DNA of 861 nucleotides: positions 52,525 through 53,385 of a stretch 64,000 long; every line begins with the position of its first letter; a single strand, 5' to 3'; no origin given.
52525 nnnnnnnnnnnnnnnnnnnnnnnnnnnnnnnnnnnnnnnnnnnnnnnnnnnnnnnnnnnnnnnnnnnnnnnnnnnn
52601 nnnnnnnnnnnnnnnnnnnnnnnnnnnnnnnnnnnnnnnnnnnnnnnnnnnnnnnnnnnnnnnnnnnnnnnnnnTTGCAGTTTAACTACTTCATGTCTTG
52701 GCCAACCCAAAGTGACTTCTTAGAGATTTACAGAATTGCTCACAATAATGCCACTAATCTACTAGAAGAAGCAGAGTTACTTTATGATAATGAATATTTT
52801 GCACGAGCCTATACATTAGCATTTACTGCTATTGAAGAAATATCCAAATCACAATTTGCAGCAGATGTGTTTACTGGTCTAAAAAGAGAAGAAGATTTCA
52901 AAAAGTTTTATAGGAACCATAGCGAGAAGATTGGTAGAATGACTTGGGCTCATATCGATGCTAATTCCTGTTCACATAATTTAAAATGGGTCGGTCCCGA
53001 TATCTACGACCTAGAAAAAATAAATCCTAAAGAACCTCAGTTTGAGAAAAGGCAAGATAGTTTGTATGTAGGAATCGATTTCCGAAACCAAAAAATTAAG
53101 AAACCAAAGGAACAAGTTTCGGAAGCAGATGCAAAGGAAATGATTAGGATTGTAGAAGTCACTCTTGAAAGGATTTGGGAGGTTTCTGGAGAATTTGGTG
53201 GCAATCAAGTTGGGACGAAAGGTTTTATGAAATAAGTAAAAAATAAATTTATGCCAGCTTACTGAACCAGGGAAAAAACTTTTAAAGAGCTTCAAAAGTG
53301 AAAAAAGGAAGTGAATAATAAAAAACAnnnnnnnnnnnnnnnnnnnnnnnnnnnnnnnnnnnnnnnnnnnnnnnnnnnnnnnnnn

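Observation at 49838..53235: Four-gene coupled operon: SPPY methyltransferase, endonuclease, TOPRIM-less OLD-type ATPase, AbiV/HEPN protein - a candidate composite defence system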

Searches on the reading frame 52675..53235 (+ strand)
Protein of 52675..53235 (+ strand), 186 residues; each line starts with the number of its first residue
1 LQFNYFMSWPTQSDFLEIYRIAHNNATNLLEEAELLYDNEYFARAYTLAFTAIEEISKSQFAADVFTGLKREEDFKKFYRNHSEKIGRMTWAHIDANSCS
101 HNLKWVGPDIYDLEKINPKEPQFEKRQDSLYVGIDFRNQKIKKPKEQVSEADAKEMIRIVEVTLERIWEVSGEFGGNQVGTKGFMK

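Call 3: search_protein_families(library=pfam, proteins=[window:52675-53235:+], max_evalue=1)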
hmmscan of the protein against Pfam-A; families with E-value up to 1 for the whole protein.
window:52675-53235:+ (186 aa): 4 families
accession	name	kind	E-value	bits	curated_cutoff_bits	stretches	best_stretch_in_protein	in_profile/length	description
PF18728.6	HEPN_AbiV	-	3.7e-25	89.3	27.1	1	16-163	3-153/155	AbiV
PF25417.1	DUF7889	-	0.022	14.4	27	1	8-30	2-24/50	Family of unknown function (DUF7889)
PF16414.11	NPC1_N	-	0.04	14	27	1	10-80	95-165/244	Niemann-Pick C1 N terminus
PF24025.1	Ig_DR_A0283-like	-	0.13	13.1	27.1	1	63-112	22-69/102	DR_A0283-like, Ig-like domain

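Call 4: search_protein_families(library=padloc, proteins=[window:52675-53235:+], max_evalue=1)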
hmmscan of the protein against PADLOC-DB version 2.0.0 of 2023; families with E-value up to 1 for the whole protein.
window:52675-53235:+ (186 aa): 2 families
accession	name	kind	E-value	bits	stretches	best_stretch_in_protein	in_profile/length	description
PDLC02353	AbiV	-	2.6e-10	38.4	2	26-85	34-92/196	AbiV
PDLC00509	JetC1|JetC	-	0.01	11.9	1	69-153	659-742/1158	DUF3584 domain; MukB-like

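Call 5: search_protein_families(library=ncbifam, proteins=[window:52675-53235:+], max_evalue=1)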
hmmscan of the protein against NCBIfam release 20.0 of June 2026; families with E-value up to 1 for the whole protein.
window:52675-53235:+ (186 aa): 1 family
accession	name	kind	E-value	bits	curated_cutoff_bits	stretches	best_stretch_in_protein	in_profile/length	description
TIGR04498.1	AbiV_defense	subfamily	9.6e-28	97.3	27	1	18-160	2-142/143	AbiV family abortive infection protein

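Call 9: find_homologous_proteins(query=window:52693-53232:+, max_evalue=0.001)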
Query window:52693-53232:+ (180 aa): 183 proteins with E <= 0.001 among 227 candidates; the best 120 are listed.
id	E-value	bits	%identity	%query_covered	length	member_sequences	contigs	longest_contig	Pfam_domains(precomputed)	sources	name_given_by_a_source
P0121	3.7e-117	406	100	100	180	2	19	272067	PF18728.7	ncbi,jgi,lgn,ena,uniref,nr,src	ncbi:MAG: hypothetical protein A3A98_00970 [Candidatus Staskawiczbacteria bacterium RIFCSPLOWO2_01_F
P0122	4.3e-92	325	80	98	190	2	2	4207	PF18728.7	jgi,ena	-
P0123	1.1e-91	323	77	99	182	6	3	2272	PF18728.7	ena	-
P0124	3.3e-91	322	76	100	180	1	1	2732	PF18728.7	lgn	-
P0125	4.7e-91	321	77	100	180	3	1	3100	PF18728.7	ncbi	-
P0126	6.6e-91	321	75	100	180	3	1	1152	PF18728.7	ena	-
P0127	7.3e-89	314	76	100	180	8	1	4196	PF18728.7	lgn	-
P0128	2.2e-88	313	75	99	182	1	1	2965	PF18728.7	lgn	-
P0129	6.1e-88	311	75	100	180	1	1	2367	PF18728.7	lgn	-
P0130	6.4e-88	311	74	99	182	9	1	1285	PF18728.7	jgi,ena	-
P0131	2.1e-86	306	74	100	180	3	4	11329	PF18728.7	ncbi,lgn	-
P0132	3.5e-86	305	75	100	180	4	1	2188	PF18728.7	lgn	-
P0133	3.6e-86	305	73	100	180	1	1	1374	PF18728.7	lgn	-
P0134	6.2e-86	305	73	100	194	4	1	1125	PF18728.7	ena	-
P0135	5.4e-85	302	72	100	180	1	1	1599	PF18728.7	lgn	-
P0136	6.5e-85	301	73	100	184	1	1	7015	PF18728.7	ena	-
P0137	8.7e-85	301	73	100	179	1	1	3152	PF18728.7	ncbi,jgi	ncbi:MAG: AbiV family abortive infection protein [Promethearchaeota archaeon]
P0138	1.3e-84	300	72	100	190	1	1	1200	PF18728.7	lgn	-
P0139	7.6e-84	298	72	100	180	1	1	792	PF18728.7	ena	-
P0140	1.0e-83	297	71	100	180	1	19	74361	PF18728.7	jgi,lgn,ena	jgi:AbiV family abortive infection protein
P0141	1.2e-83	297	73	100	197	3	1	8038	PF18728.7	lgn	-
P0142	6.2e-83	295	72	99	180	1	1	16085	PF18728.7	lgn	-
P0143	1.9e-82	293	72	100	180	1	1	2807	PF18728.7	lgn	-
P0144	2.0e-82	293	72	100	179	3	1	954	PF18728.7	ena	-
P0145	6.8e-82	291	72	100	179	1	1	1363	PF18728.7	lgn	-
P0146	1.7e-81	290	68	100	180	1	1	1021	PF18728.7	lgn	-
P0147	4.4e-81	289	72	100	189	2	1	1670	PF18728.7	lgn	-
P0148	7.6e-81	288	69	100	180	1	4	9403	PF18728.7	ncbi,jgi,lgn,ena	jgi:AbiV family abortive infection protein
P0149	3.0e-80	286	69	99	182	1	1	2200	PF18728.7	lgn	-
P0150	3.0e-79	283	69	99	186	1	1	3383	PF18728.7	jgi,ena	-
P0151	1.1e-78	281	68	100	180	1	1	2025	PF18728.7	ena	-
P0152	1.9e-78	280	68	100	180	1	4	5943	PF18728.7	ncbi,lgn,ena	-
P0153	8.5e-78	278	69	100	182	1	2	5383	PF18728.7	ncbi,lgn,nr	ncbi:MAG: AbiV family abortive infection protein [Candidatus Pacebacteria bacterium]|nr:AbiV family 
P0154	1.9e-77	277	67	99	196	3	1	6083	PF18728.7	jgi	-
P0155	5.9e-69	249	63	97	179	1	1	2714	PF18728.7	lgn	-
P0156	5.8e-68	246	65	100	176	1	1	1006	PF18728.7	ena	-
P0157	2.5e-67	244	61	100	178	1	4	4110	PF18728.7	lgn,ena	-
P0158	3.3e-67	244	62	97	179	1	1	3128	PF18728.7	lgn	-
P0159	1.4e-65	238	59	99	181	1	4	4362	PF18728.7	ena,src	-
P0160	3.8e-65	237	60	96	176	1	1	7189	PF18728.7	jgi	jgi:AbiV family abortive infection protein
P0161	4.7e-65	237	61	98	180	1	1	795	PF18728.7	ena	-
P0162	2.8e-64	234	58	99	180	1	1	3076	PF18728.7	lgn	-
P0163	7.1e-64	233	60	100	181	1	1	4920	PF18728.7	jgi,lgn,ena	-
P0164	8.0e-64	233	59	98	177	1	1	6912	PF18728.7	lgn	-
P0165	1.1e-63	232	59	96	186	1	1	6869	PF18728.7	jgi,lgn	-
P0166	1.5e-63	232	58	97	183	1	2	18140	PF18728.7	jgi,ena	-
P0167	2.0e-63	231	62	98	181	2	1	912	PF18728.7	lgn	-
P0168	2.1e-63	231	61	96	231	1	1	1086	PF18728.7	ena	-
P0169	3.2e-63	231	61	98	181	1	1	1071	PF18728.7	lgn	-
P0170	3.2e-63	231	58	97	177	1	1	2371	PF18728.7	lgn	-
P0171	6.0e-63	230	64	97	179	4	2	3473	PF18728.7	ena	-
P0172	6.8e-63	230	62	96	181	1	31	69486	PF18728.7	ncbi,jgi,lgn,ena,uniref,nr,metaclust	ncbi:MAG: hypothetical protein A2312_02550 [Candidatus Staskawiczbacteria bacterium RIFOXYB2_FULL_32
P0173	7.7e-63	229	59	96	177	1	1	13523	PF18728.7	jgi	jgi:AbiV family abortive infection protein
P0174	1.8e-62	228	59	96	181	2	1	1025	PF18728.7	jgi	jgi:AbiV family abortive infection protein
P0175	2.3e-62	228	62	100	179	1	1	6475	PF18728.7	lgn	-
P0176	2.6e-62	228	59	96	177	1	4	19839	PF18728.7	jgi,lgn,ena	-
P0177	3.6e-62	227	59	96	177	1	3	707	PF18728.7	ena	-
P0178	8.8e-62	226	59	96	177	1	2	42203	PF18728.7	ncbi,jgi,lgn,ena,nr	ncbi:MAG: AbiV family abortive infection protein [Simkania sp.]|nr:AbiV family abortive infection pr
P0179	1.3e-61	225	57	98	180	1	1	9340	PF18728.7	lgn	-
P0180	4.2e-61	224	59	96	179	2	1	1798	PF18728.7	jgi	jgi:AbiV family abortive infection protein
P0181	5.6e-61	223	57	97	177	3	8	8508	PF18728.7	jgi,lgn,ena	-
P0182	6.7e-61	223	62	96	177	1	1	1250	PF18728.7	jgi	jgi:AbiV family abortive infection protein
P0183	8.3e-61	223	57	97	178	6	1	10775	PF18728.7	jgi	jgi:AbiV family abortive infection protein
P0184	1.4e-60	222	57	97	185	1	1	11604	PF18728.7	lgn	-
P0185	3.0e-60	221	56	96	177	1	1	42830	PF18728.7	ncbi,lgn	-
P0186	3.7e-60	221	56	96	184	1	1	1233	PF18728.7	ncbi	-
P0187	4.3e-60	220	58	96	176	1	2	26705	PF18728.7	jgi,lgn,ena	-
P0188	5.9e-60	220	57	97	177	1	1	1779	PF18728.7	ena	-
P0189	6.1e-60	220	55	98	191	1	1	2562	PF18728.7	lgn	-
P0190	8.0e-60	220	60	97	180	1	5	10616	PF18728.7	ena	-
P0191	1.4e-59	219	60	96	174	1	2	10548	PF18728.7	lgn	-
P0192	6.4e-59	217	56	97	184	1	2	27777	PF18728.7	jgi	jgi:AbiV family abortive infection protein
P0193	9.3e-59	216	57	100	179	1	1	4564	PF18728.7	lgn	-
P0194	1.4e-58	215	56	96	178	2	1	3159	PF18728.7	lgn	-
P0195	3.5e-58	214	57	96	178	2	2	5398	PF18728.7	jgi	jgi:AbiV family abortive infection protein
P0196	5.7e-58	214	54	96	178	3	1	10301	PF18728.7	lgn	-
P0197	6.3e-58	213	58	97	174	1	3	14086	PF18728.7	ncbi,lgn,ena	-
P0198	1.1e-57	213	53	96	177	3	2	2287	PF18728.7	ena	-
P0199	1.2e-57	213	59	96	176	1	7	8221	PF18728.7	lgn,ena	-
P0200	1.9e-57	212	56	96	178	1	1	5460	PF18728.7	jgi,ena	-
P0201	4.0e-57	211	55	96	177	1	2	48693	PF18728.7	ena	-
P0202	1.1e-56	209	57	96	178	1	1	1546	PF18728.7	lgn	-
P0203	1.1e-56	209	58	96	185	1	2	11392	PF18728.7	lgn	-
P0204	5.8e-56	207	55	96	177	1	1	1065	PF18728.7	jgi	jgi:AbiV family abortive infection protein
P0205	6.0e-56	207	55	96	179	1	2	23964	PF18728.7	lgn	-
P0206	6.9e-56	207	53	96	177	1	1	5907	PF18728.7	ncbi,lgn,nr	ncbi:MAG: AbiV family abortive infection protein [Candidatus Schekmanbacteria bacterium]|nr:MAG: Abi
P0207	7.2e-56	207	52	96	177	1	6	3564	PF18728.7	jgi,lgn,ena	-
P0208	1.3e-55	206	56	96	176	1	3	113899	PF18728.7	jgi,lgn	-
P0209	1.3e-55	206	55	100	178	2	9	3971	PF18728.7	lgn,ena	-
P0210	1.4e-55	206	53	97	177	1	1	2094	PF18728.7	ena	-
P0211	4.2e-55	204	57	97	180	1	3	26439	PF18728.7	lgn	-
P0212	4.9e-55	204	52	97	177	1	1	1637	PF18728.7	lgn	-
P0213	1.2e-54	203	55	96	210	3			PF18728.7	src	-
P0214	6.5e-54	200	56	100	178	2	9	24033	PF18728.7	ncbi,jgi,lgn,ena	-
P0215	9.2e-54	200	57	97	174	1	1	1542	PF18728.7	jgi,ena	-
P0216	1.1e-53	200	53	96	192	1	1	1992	PF18728.7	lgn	-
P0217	1.6e-53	199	56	96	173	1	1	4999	PF18728.7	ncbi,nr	ncbi:AbiV family abortive infection protein [Patescibacteria group bacterium]|nr:AbiV family abortiv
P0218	3.6e-53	198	57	96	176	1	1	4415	PF18728.7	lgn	-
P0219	7.2e-53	197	54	96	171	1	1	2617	PF18728.7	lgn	-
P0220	7.5e-53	197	55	96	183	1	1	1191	PF18728.7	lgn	-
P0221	1.0e-52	196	57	96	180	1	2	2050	PF18728.7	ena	-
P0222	1.3e-52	196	55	96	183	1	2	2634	PF18728.7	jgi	jgi:AbiV family abortive infection protein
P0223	1.5e-52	196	55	96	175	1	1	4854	PF18728.7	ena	-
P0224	3.3e-52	195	52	96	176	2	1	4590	PF18728.7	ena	-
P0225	1.4e-51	193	53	96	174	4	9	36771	PF18728.7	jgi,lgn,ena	-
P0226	1.6e-51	193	50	96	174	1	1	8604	PF18728.7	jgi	jgi:AbiV family abortive infection protein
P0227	1.7e-51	192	55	96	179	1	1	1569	PF18728.7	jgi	jgi:AbiV family abortive infection protein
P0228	1.9e-50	189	53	96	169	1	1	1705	PF18728.7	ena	-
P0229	3.3e-50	188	53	100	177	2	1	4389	PF18728.7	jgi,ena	-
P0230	4.0e-50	188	52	92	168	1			PF18728.7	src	-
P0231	2.3e-47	179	53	95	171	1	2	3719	PF18728.7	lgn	-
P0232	8.6e-44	167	59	77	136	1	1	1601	PF18728.7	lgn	-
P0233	4.9e-42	162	55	72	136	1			PF18728.7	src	-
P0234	1.0e-41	161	51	98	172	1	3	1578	PF18728.7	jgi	jgi:AbiV family abortive infection protein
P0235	4.7e-40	155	50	96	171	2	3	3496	PF18728.7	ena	-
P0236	6.5e-40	155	50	97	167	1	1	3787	PF18728.7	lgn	-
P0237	5.2e-39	152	50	96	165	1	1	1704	PF18728.7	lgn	-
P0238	7.6e-39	151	59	66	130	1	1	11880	PF18728.7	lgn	-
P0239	7.6e-39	151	47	100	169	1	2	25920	PF18728.7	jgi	jgi:AbiV family abortive infection protein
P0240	1.8e-38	150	49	96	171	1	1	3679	PF18728.7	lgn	-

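Call 21: find_related_loci(query=A2, collection=genome_contigs, flank=6000)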
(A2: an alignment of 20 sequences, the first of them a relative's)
Query A2 (180 aa) in genome_contigs; peptide patterns used: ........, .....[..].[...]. (x = any residue, [..] = any of these).
47 stretches matched a pattern; 31 encode a relative of the query (tblastn E <= 1e-3); 31 distinct loci.
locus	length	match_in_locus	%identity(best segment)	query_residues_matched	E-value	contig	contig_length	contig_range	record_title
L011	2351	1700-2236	74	1-180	1e-92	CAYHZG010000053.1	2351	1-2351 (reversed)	MAG TPA_asm: uncultured Candidatus Saccharibacteria bacterium isolate ERP119705_co17_617 genome assembly, contig: NODE_1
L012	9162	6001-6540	69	1-180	3e-87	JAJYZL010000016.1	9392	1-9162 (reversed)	MAG: bacterium isolate FK5.bin19 NODE_11973_length_9392_cov_1.313330, whole genome shotgun sequence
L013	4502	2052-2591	68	1-180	3e-85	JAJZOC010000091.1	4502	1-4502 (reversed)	MAG: bacterium isolate MAS4.bin4 NODE_25723_length_4502_cov_3.427886, whole genome shotgun sequence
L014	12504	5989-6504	59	9-180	7e-68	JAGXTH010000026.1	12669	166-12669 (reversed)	MAG: Simkania sp. isolate CROMO_BS_87_3_0 c_000000141221, whole genome shotgun sequence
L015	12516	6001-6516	56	9-180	4e-67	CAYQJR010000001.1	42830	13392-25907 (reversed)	MAG TPA_asm: uncultured Candidatus Saccharibacteria bacterium isolate SRP136066_co1_416 genome assembly, contig: NODE_62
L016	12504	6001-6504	61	8-177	3e-66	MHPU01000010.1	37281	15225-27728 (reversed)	MAG: Candidatus Staskawiczbacteria bacterium RIFOXYD1_FULL_32_13 rifoxyd1_full_scaffold_1839, whole genome shotgun seque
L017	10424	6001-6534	56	1-180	6e-61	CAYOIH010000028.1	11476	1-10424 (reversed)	MAG TPA_asm: uncultured Candidatus Saccharibacteria bacterium isolate SRP178699_co1_594 genome assembly, contig: NODE_76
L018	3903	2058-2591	51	2-180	5e-61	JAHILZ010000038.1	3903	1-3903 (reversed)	MAG: Patescibacteria group bacterium isolate KR13_N2.mb.46 KR13_N2.mb.46_k141_145420, whole genome shotgun sequence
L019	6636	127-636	57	8-180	2e-59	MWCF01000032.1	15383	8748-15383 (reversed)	MAG: Elusimicrobia bacterium ADurb.Bin231 BWY26_contig000032, whole genome shotgun sequence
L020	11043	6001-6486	49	8-180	2e-46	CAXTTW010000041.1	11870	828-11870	MAG TPA_asm: uncultured Acidobacteriaceae bacterium isolate public_SRR14721941_metawrap_bin.1 genome assembly, contig: p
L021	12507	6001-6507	46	1-180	3e-46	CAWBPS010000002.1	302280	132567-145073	MAG: Terriglobia bacterium isolate MFD08700.bin.1.44 genome assembly, contig: contig_11887, whole genome shotgun sequenc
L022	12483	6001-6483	49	9-180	1e-45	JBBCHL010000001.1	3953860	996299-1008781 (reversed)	MAG: Edaphobacter sp. isolate S6_maxb_bin.0 s34.ctg000035l, whole genome shotgun sequence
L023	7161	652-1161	46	9-180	4e-45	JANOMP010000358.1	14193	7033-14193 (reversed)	MAG: Cytophagaceae bacterium isolate VAR_45_concoct_34 VAR_45_k141_1964622, whole genome shotgun sequence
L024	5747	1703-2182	47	9-180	1e-42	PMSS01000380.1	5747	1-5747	MAG: Acidobacterium sp. isolate palsa_123 73.20110700_P1M.6_contig_3111, whole genome shotgun sequence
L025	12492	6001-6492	44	9-180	4e-41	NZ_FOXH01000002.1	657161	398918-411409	Pseudarcicella hirudinis strain E92,LMG 26720,CCM 7988, whole genome shotgun sequence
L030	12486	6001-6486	41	9-180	6e-37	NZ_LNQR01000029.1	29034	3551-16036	Candidatus Magnetominusculus xianensis strain HCH-1 contig029, whole genome shotgun sequence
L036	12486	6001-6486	42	9-180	6e-32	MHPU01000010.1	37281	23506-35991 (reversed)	MAG: Candidatus Staskawiczbacteria bacterium RIFOXYD1_FULL_32_13 rifoxyd1_full_scaffold_1839, whole genome shotgun seque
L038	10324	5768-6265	35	5-180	5e-29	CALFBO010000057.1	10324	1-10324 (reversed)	MAG: Candidatus Saccharimonadia bacterium isolate L1_Bin_METABAT__248_1 genome assembly, contig: c_000000267857, whole g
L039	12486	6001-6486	35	9-180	1e-25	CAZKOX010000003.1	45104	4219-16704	MAG TPA_asm: uncultured Candidatus Saccharibacteria bacterium isolate SRP192515_co1_375 genome assembly, contig: NODE_61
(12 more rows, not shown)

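Call 26: search_protein_families(library=pfam, alignment_id=A3, max_evalue=0.00001)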
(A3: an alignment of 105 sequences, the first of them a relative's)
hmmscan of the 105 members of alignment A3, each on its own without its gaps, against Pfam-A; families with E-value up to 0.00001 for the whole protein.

A. member 1, L011:66-1691:+ (542 aa): 6 families
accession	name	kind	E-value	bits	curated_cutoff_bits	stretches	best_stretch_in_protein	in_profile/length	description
PF13175.12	AAA_15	-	2.7e-42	146.1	32.1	1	1-340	1-374/374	AAA ATPase domain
PF13304.12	AAA_21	-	1.3e-21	78.4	27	1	230-340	200-303/304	AAA domain, putative AbiEii toxin, Type IV TA system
PF11398.14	DUF2813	-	2e-14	54.2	21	2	1-77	1-78/372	Protein of unknown function (DUF2813)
PF20469.4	OLD-like_TOPRIM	-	6.1e-11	43.1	23.2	1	396-465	1-65/67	Overcoming lysogenization defect protein-like, TOPRIM domain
PF13476.12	AAA_23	-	1.7e-08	35.8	27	1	5-225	1-198/201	AAA domain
PF02463.25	SMC_N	-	2.2e-08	34.3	40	1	3-52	2-53/220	RecF/RecN/SMC N terminal domain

B. families by the number of members that match (of 105 scanned): 75 families (the first 25 are shown)
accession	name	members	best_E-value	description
PF01420.25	Methylase_S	6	7.4e-39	Type I restriction modification DNA specificity domain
PF02384.22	N6_Mtase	5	1.7e-113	N-6 DNA Methylase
PF18766.7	SWI2_SNF2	4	5.3e-82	SWI2/SNF2 ATPase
PF04313.20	HSDR_N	4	1.4e-46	Type I restriction enzyme R protein N terminus (HSDR_N)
PF13175.12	AAA_15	4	2.7e-42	AAA ATPase domain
PF22679.2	T1R_D3-like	4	1.7e-32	Type I restriction enzyme subunit R domain 3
PF13304.12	AAA_21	4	1.3e-21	AAA domain, putative AbiEii toxin, Type IV TA system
PF04851.21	ResIII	4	1.5e-20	Type III restriction enzyme, res subunit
PF11867.13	T1RH-like_C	3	1.2e-127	Type I restriction enzyme HindI endonuclease subunit-like, C-terminal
PF12161.14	HsdM_N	3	2.8e-28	HsdM N-terminal domain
PF20469.4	OLD-like_TOPRIM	3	2.3e-15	Overcoming lysogenization defect protein-like, TOPRIM domain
PF11398.14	DUF2813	3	2e-14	Protein of unknown function (DUF2813)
PF02463.25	SMC_N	3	5.7e-09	RecF/RecN/SMC N terminal domain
PF00696.33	AA_kinase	2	1.5e-50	Amino acid kinase family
PF22468.2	ACT_9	2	1.6e-31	ACT domain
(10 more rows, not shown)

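Call 50: search_protein_families(library=pfam, proteins=[L017:5249-5995:+, L013:397-2052:+], max_evalue=0.01)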
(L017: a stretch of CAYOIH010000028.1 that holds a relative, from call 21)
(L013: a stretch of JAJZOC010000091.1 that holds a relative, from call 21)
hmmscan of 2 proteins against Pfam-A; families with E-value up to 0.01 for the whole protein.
L017:5249-5995:+ (249 aa): 1 family
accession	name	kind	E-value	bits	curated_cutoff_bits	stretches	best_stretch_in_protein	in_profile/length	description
PF12705.13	PDDEXK_1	-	1.1e-15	58.8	22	1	23-242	1-242/247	PD-(D/E)XK nuclease superfamily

L013:397-2052:+ (552 aa): 6 families
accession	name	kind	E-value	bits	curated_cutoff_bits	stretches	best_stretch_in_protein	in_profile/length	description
PF13175.12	AAA_15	-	1.8e-15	57.9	32.1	2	4-65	3-55/374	AAA ATPase domain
PF13304.12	AAA_21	-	1e-10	42.6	27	1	27-311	3-304/304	AAA domain, putative AbiEii toxin, Type IV TA system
PF02463.25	SMC_N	-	5.7e-09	36.2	40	1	4-325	2-213/220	RecF/RecN/SMC N terminal domain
PF11398.14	DUF2813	-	7.1e-07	29.4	21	1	4-87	3-84/372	Protein of unknown function (DUF2813)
PF13476.12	AAA_23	-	1.1e-05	26.6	27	1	7-197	2-179/201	AAA domain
PF13514.12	AAA_27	-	0.0077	16.3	22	0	4-59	3-63/206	AAA domain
